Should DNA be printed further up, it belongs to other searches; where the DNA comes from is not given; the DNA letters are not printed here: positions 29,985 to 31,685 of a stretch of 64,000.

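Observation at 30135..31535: EPSP-synthase-fold protein missing the canonical catalytic residues, adjacent to tyrA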

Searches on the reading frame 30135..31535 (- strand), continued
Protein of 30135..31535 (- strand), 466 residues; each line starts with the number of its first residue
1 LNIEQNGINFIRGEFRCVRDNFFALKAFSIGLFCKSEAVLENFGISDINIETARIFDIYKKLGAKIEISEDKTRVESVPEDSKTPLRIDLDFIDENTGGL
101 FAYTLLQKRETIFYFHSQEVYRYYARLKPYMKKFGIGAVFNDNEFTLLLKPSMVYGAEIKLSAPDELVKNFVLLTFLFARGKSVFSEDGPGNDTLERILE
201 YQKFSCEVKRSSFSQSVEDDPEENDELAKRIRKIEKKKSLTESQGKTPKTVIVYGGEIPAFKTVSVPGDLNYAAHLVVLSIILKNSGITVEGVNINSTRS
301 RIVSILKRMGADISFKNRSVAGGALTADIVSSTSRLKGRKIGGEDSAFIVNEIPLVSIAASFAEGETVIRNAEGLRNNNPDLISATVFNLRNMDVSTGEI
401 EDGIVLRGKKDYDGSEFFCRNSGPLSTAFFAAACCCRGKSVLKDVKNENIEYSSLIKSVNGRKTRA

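Call 24: find_homologous_proteins(query=A2, max_evalue=0.001)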
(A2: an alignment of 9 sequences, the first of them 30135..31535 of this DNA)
Query A2 (9 sequences) (466 aa, profile of the alignment): 169 proteins with E <= 0.001 among 8000 candidates; the best 120 are listed.
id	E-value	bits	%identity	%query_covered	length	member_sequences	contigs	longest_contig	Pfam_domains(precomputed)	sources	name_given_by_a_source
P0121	1.6e-172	592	24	57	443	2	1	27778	PF00275.26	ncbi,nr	ncbi:MAG: hypothetical protein JXB48_07430 [Candidatus Latescibacteria bacterium]|nr:hypothetical pr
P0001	3.3e-140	486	100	96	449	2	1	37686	PF00275.26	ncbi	ncbi:MAG: hypothetical protein ACLFQK_00085 [Fibrobacterota bacterium]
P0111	2.0e-65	239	27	50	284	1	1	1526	PF00275.26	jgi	jgi:5-enolpyruvylshikimate-3-phosphate synthase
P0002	2.6e-61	226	31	62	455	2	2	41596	PF00275.26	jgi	-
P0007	1.1e-57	214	26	95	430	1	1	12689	PF00275.26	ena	-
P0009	5.7e-57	211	35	43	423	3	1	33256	PF00275.26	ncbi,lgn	-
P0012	1.1e-56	210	25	97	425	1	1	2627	PF00275.26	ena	-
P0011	1.4e-56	210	35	43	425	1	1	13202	PF00275.26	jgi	-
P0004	6.5e-56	208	33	64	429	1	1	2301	PF00275.26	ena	-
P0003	2.3e-55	206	28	94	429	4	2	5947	PF00275.26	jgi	jgi:3-phosphoshikimate 1-carboxyvinyltransferase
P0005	4.3e-55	205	35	43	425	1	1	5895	PF00275.26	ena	-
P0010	7.7e-55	204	28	63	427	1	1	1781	PF00275.26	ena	-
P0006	3.8e-53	199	27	97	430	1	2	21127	PF00275.26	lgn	-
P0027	2.0e-51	193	25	97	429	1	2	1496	PF00275.26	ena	-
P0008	3.8e-51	192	30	64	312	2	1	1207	PF00275.26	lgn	-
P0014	5.0e-51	192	27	71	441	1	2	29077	PF00275.26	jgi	jgi:3-phosphoshikimate 1-carboxyvinyltransferase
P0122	5.8e-51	191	27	68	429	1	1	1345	PF00275.26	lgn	-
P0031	4.6e-50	188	28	63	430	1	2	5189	PF00275.26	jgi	-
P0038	7.0e-49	185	28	63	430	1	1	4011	PF00275.26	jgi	-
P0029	1.1e-48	184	26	94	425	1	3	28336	PF00275.26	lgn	-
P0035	1.1e-48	184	24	97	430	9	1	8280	PF00275.26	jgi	jgi:3-phosphoshikimate 1-carboxyvinyltransferase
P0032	1.7e-48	183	26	94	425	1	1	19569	PF00275.26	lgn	-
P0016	1.8e-48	183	30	63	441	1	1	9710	PF00275.26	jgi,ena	-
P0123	3.8e-47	179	26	67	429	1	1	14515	PF00275.26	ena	-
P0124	4.5e-47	179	24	94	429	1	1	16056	PF00275.26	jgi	jgi:3-phosphoshikimate 1-carboxyvinyltransferase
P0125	5.2e-47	178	25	86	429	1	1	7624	PF00275.26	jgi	-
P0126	5.8e-47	178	26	67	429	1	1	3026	PF00275.26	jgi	-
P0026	8.0e-47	178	24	97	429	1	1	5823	PF00275.26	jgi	jgi:3-phosphoshikimate 1-carboxyvinyltransferase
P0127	9.0e-47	178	24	94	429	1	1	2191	PF00275.26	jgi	-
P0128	1.0e-46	177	24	94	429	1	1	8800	PF00275.26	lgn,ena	-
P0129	1.1e-46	177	26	67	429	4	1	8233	PF00275.26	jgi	-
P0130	1.4e-46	177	24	94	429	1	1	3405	PF00275.26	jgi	-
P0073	1.4e-46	177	30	52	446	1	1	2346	PF00275.26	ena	-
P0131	2.4e-46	176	25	67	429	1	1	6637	PF00275.26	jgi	-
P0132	2.7e-46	176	33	41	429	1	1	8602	PF00275.26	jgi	-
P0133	4.4e-46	175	32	43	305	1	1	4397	PF00275.26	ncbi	ncbi:MAG: 3-phosphoshikimate 1-carboxyvinyltransferase, partial [Thermodesulfobacteriota bacterium]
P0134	9.0e-46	174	26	67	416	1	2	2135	PF00275.26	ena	-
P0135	1.2e-45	174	27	65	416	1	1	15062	PF00275.26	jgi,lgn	-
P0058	9.2e-45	171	24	97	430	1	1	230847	PF00275.26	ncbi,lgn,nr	ncbi:MAG TPA: 3-phosphoshikimate 1-carboxyvinyltransferase [Candidatus Acidoferrales bacterium]|nr:3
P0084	1.7e-43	167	27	67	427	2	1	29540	PF00275.26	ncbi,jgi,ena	ncbi:MAG: 3-phosphoshikimate 1-carboxyvinyltransferase [Candidatus Omnitrophota bacterium]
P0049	1.9e-43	167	33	41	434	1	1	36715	PF00275.26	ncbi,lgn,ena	-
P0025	2.1e-43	166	27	71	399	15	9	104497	PF00275.26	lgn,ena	-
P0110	2.7e-43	166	25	65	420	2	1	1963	PF00275.26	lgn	-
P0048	6.7e-43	165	32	46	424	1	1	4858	PF00275.26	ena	-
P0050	1.4e-42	164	24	97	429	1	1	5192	PF00275.26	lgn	-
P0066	2.3e-42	163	32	44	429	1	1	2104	PF00275.26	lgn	-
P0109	2.9e-42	163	23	98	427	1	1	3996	PF00275.26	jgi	jgi:3-phosphoshikimate 1-carboxyvinyltransferase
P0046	3.5e-42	162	26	82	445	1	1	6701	PF00275.26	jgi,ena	-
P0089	8.6e-42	161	24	73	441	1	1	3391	PF00275.26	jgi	jgi:3-phosphoshikimate 1-carboxyvinyltransferase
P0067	1.5e-41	160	30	46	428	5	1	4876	PF00275.26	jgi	jgi:3-phosphoshikimate 1-carboxyvinyltransferase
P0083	4.7e-41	159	25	65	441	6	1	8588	PF00275.26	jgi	jgi:3-phosphoshikimate 1-carboxyvinyltransferase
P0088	5.4e-41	159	24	65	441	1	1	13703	PF00275.26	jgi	jgi:3-phosphoshikimate 1-carboxyvinyltransferase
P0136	7.0e-41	158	25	97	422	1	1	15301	PF00275.26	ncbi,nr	ncbi:MAG: 3-phosphoshikimate 1-carboxyvinyltransferase [Bacillota bacterium]|nr:3-phosphoshikimate 1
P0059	8.9e-41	158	23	95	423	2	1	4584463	PF00275.26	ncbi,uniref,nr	ncbi:3-phosphoshikimate 1-carboxyvinyltransferase [Bacillus sp. FJAT-27245]|uniref:3-phosphoshikimat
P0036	1.1e-40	158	30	60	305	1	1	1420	PF00275.26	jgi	jgi:3-phosphoshikimate 1-carboxyvinyltransferase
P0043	1.6e-40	157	29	62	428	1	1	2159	PF00275.26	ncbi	ncbi:MAG: 3-phosphoshikimate 1-carboxyvinyltransferase [Candidatus Binatia bacterium]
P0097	6.4e-40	155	27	82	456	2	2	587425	PF00275.26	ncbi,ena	-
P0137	1.0e-39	154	26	67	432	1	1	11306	PF00275.26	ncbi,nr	ncbi:MAG: 3-phosphoshikimate 1-carboxyvinyltransferase [bacterium]|nr:3-phosphoshikimate 1-carboxyvi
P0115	1.4e-39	154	24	67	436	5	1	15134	PF00275.26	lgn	-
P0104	1.9e-39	153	24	71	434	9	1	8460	PF00275.26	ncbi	-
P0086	4.2e-39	152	25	66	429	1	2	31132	PF00275.26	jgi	jgi:3-phosphoshikimate 1-carboxyvinyltransferase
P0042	6.4e-39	152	25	87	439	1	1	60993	PF00275.26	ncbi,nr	ncbi:MAG: 3-phosphoshikimate 1-carboxyvinyltransferase [Candidatus Omnitrophica bacterium]|nr:3-phos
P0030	8.5e-39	151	29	65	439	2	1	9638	PF00275.26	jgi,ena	-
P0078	1.4e-38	151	24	66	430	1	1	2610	PF00275.26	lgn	-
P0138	2.4e-38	150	24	85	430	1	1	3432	PF00275.26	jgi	jgi:3-phosphoshikimate 1-carboxyvinyltransferase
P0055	4.1e-38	149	23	85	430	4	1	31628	PF00275.26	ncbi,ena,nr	ncbi:MAG TPA: 3-phosphoshikimate 1-carboxyvinyltransferase [Candidatus Acidoferrales bacterium]|nr:3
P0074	9.6e-38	148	26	67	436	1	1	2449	PF00275.26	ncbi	-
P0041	1.5e-37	147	23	87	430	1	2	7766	PF00275.26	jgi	jgi:3-phosphoshikimate 1-carboxyvinyltransferase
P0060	3.0e-37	146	30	62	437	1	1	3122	PF00275.26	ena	-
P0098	3.2e-37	146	24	69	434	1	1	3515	PF00275.26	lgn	-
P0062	3.3e-37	146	30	62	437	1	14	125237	PF00275.26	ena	-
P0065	3.6e-37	146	25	71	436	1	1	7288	PF00275.26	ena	-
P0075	3.8e-37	146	25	86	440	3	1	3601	PF00275.26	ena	-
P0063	5.4e-37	145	30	62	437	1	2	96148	PF00275.26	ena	-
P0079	6.2e-37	145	30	46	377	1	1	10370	PF00275.26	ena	-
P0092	7.3e-37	145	29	46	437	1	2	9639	PF00275.26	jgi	jgi:3-phosphoshikimate 1-carboxyvinyltransferase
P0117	8.5e-37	145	25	63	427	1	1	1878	PF00275.26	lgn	-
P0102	8.7e-37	145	25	67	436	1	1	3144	PF00275.26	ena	-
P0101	1.3e-36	144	23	83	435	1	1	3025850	PF00275.26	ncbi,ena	-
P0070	1.6e-36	144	28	44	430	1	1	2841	PF00275.26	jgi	jgi:3-phosphoshikimate 1-carboxyvinyltransferase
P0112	2.1e-36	143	27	54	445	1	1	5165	PF00275.26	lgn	-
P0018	4.2e-36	142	39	42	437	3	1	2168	PF00275.26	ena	-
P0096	4.5e-36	142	29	45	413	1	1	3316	PF00275.26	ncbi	-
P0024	4.9e-36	142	45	33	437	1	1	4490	PF00275.26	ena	-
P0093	5.0e-36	142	25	67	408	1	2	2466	PF00275.26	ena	-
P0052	5.5e-36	142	29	70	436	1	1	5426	PF00275.26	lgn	-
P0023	5.6e-36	142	43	33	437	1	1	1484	PF00275.26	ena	-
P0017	6.6e-36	142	39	42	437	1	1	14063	PF00275.26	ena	-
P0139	8.6e-36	141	27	64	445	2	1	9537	PF00275.26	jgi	-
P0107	9.3e-36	141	29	47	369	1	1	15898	PF00275.26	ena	-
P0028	1.7e-35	140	44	33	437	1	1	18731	PF00275.26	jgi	-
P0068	1.9e-35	140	41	31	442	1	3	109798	PF00275.26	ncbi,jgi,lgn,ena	-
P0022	2.0e-35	140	44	33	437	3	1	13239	PF00275.26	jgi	-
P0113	2.2e-35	140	25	68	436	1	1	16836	PF00275.26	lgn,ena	-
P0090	2.2e-35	140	24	83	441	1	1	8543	PF00275.26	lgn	-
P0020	4.5e-35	139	39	42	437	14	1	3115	PF00275.26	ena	-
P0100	6.2e-35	139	24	71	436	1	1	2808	PF00275.26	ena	-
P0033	1.4e-34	137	41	32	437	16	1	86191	PF00275.26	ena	-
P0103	4.5e-34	136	29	41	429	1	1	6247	PF00275.26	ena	-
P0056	1.1e-33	134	24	86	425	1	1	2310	PF00275.26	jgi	-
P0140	2.2e-33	133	25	83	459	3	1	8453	PF00275.26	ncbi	ncbi:MAG: 3-phosphoshikimate 1-carboxyvinyltransferase [Candidatus Omnitrophota bacterium]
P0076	2.3e-33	133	25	85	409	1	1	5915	PF00275.26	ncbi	-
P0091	2.8e-33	133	23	71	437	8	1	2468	PF00275.26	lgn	-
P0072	3.7e-33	133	26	62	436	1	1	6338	PF00275.26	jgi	jgi:3-phosphoshikimate 1-carboxyvinyltransferase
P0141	4.2e-33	133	29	48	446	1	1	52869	PF00275.26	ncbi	ncbi:MAG: 3-phosphoshikimate 1-carboxyvinyltransferase [Candidatus Omnitrophota bacterium]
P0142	8.5e-33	132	25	82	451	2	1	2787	PF00275.26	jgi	-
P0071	5.2e-32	129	38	32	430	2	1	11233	PF00275.26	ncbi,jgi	-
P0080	2.4e-31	127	27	62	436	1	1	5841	PF00275.26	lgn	-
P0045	2.5e-31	127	24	71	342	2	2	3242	PF00275.26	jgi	jgi:3-phosphoshikimate 1-carboxyvinyltransferase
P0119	3.3e-31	126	27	52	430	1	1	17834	PF00275.26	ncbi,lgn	-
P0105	8.3e-31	125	28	51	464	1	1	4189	PF00275.26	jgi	-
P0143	1.2e-30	124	29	31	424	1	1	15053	PF00275.26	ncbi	-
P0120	6.3e-30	122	29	33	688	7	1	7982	PF00275.26,PF01488.27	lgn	-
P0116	1.0e-29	121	30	33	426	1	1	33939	PF00275.26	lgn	-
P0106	1.2e-29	121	24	71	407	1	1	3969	PF00275.26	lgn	-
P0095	1.3e-29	121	24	73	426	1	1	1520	PF00275.26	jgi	jgi:3-phosphoshikimate 1-carboxyvinyltransferase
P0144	1.1e-28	118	28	33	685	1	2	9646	PF00275.26,PF01488.27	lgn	-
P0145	1.6e-28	117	24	42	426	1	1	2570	PF00275.26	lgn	-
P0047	2.3e-28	117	31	46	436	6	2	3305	PF00275.26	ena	-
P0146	1.4e-27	114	30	37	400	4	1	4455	PF00275.26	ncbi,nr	ncbi:MAG: 3-phosphoshikimate 1-carboxyvinyltransferase, partial [Ignavibacteriaceae bacterium]|nr:3-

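Call 34: search_protein_representatives(alignment_id=A3)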
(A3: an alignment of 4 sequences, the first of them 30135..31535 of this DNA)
Query: 4 sequences, 455 profile positions. Proteins with E-value up to 0.001 (for the whole library): 8328; up to 1e-10: 3977; up to 1e-30: 684. The best 150 are listed.
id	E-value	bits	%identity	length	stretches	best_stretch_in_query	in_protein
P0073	3.2e-205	698.7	-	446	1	1-455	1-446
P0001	5.0e-181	618.9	-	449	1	19-455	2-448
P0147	6.0e-86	305.5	-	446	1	1-451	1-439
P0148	2.7e-79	283.6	-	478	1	132-453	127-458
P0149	4.6e-68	246.6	-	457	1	4-436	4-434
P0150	6.0e-66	239.6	-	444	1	1-446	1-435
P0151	3.5e-64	233.8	-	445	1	1-451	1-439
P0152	8.7e-63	229.2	-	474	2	131-451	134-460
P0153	2.3e-61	224.5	-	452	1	152-454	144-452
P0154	8.7e-60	219.3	-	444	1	44-440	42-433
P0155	4.3e-59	217.0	-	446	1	4-434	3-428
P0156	1.6e-58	215.1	-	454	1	11-454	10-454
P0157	1.3e-57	212.1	-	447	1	3-448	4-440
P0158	4.9e-57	210.2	-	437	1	6-432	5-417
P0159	7.2e-56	206.3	-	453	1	6-435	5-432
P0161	1.2e-55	205.6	-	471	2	211-436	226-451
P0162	2.2e-55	204.8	-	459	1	202-453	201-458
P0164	3.9e-55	203.9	-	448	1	203-453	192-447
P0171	2.9e-54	201.0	-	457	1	8-437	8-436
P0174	1.6e-53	198.6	-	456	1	9-436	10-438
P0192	1.1e-49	186.0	-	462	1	7-436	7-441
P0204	1.8e-48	182.0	-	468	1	121-436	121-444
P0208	6.0e-48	180.2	-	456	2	157-436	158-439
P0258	1.6e-43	165.7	-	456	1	159-450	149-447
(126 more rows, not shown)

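Call 41: predict_structure(alignment_id=A4)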
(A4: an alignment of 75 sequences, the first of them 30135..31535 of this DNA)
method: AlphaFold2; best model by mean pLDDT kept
length: 466 residues; sequences in the alignment: 75
mean_pLDDT: 87.1   pTM: 0.86
mean pLDDT of the five models: 87.1, 86.6, 86.5, 85.6, 85.3
residues with pLDDT >= 90: 297; 70-90: 112; 50-70: 37; < 50: 20
segments of 3 or more residues with pLDDT < 50: 214-224, 239-244, 464-466
pLDDT, mean of each block of 10 residues (from residue 1): 93 93 93 91 90 92 93 86 85 84 83 94 94 95 96 93 90 92 88 89 82 49 56 58 57 79 94 96 97 89 96 96 93 98 89 96 97 80 96 96 93 96 92 96 79 70 48
secondary structure, 60 per line:
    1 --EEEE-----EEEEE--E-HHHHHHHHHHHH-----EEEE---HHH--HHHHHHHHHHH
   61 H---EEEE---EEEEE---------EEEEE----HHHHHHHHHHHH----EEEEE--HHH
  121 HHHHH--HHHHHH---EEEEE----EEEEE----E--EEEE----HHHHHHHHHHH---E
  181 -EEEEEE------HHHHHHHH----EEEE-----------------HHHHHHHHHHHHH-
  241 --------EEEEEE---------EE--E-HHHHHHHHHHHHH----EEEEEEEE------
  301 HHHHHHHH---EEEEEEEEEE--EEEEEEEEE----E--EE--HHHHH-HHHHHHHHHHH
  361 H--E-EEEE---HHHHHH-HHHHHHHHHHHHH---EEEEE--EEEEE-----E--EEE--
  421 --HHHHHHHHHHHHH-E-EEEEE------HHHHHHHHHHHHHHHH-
elements in order: E3-6 E12-16 H21-32 E38-41 H50-61 E65-68 E72-76 E86-90 H95-106 E111-115 H118-125 H128-133 E137-141 E146-150 E158-161 H166-176 E182-187 H194-201 E206-209 H227-239 E249-254 H270-282 E287-294 H301-308 E312-321 E324-332 H344-348 H350-361 E366-369 H373-378 H380-392 E396-400 E403-407 E416-418 H423-435 E439-443 H450-465

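Call 46: fold_search(model_id=the predicted structure, library=pdb)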
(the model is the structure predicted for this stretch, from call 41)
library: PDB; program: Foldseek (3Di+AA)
matches with E <= 10: 396; with E <= 0.001: 109
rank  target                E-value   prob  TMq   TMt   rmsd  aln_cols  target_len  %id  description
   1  3slh_B                3.7e-34  1.00  0.82  0.87   4.0       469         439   22  1.70 Angstrom resolution structure of 3-phosphoshikimate 1-carboxyvinyltransferase (AroA) from Coxiella burnetii in co (released 2011-07-20)
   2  3slh_A                4.3e-33  1.00  0.82  0.87   4.0       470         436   22  1.70 Angstrom resolution structure of 3-phosphoshikimate 1-carboxyvinyltransferase (AroA) from Coxiella burnetii in co (released 2011-07-20)
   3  3rmt_A                1.7e-32  1.00  0.80  0.85   4.2       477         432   22  Crystal structure of putative 5-enolpyruvoylshikimate-3-phosphate synthase from Bacillus halodurans C-125 (released 2011-05-18)
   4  3rmt_C                2.7e-32  1.00  0.83  0.88   2.9       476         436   22  Crystal structure of putative 5-enolpyruvoylshikimate-3-phosphate synthase from Bacillus halodurans C-125 (released 2011-05-18)
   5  3slh_D                2.9e-32  1.00  0.81  0.86   4.0       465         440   22  1.70 Angstrom resolution structure of 3-phosphoshikimate 1-carboxyvinyltransferase (AroA) from Coxiella burnetii in co (released 2011-07-20)
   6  3rmt_B                1.4e-31  1.00  0.80  0.87   4.0       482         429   22  Crystal structure of putative 5-enolpyruvoylshikimate-3-phosphate synthase from Bacillus halodurans C-125 (released 2011-05-18)
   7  3rmt_D                2.1e-31  1.00  0.81  0.87   4.1       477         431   22  Crystal structure of putative 5-enolpyruvoylshikimate-3-phosphate synthase from Bacillus halodurans C-125 (released 2011-05-18)
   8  3tr1                  2.8e-31  1.00  0.81  0.87   2.9       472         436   23  Structure of a 3-phosphoshikimate 1-carboxyvinyltransferase (aroA) from Coxiella burnetii (released 2011-09-28)
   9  4egr_A                2.8e-31  1.00  0.79  0.85   3.3       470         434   21  2.50 angstrom resolution structure of 3-phosphoshikimate 1-carboxyvinyltransferase (AroA) from Coxiella burnetii in co (released 2012-04-11)
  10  3slh_C                5.7e-31  1.00  0.79  0.84   4.2       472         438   22  1.70 Angstrom resolution structure of 3-phosphoshikimate 1-carboxyvinyltransferase (AroA) from Coxiella burnetii in co (released 2011-07-20)
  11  5buf_A                7.1e-31  1.00  0.81  0.84   3.2       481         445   20  2.37 Angstrom Structure of EPSP Synthase from acinetobacter baumannii (released 2016-02-17)
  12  3roi_B                1.3e-30  1.00  0.73  0.78   5.2       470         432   23  2.20 Angstrom resolution structure of 3-phosphoshikimate 1-carboxyvinyltransferase (AroA) from Coxiella burnetii (released 2011-05-18)
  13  5bs5_A                1.8e-30  1.00  0.80  0.84   3.2       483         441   19  EPSP synthase from Acinetobacter baumannii (released 2016-02-24)
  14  5bs5_B                6.3e-30  1.00  0.78  0.83   3.6       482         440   20  EPSP synthase from Acinetobacter baumannii (released 2016-02-24)
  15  3roi_A                5.2e-29  1.00  0.72  0.77   4.3       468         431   23  2.20 Angstrom resolution structure of 3-phosphoshikimate 1-carboxyvinyltransferase (AroA) from Coxiella burnetii (released 2011-05-18)
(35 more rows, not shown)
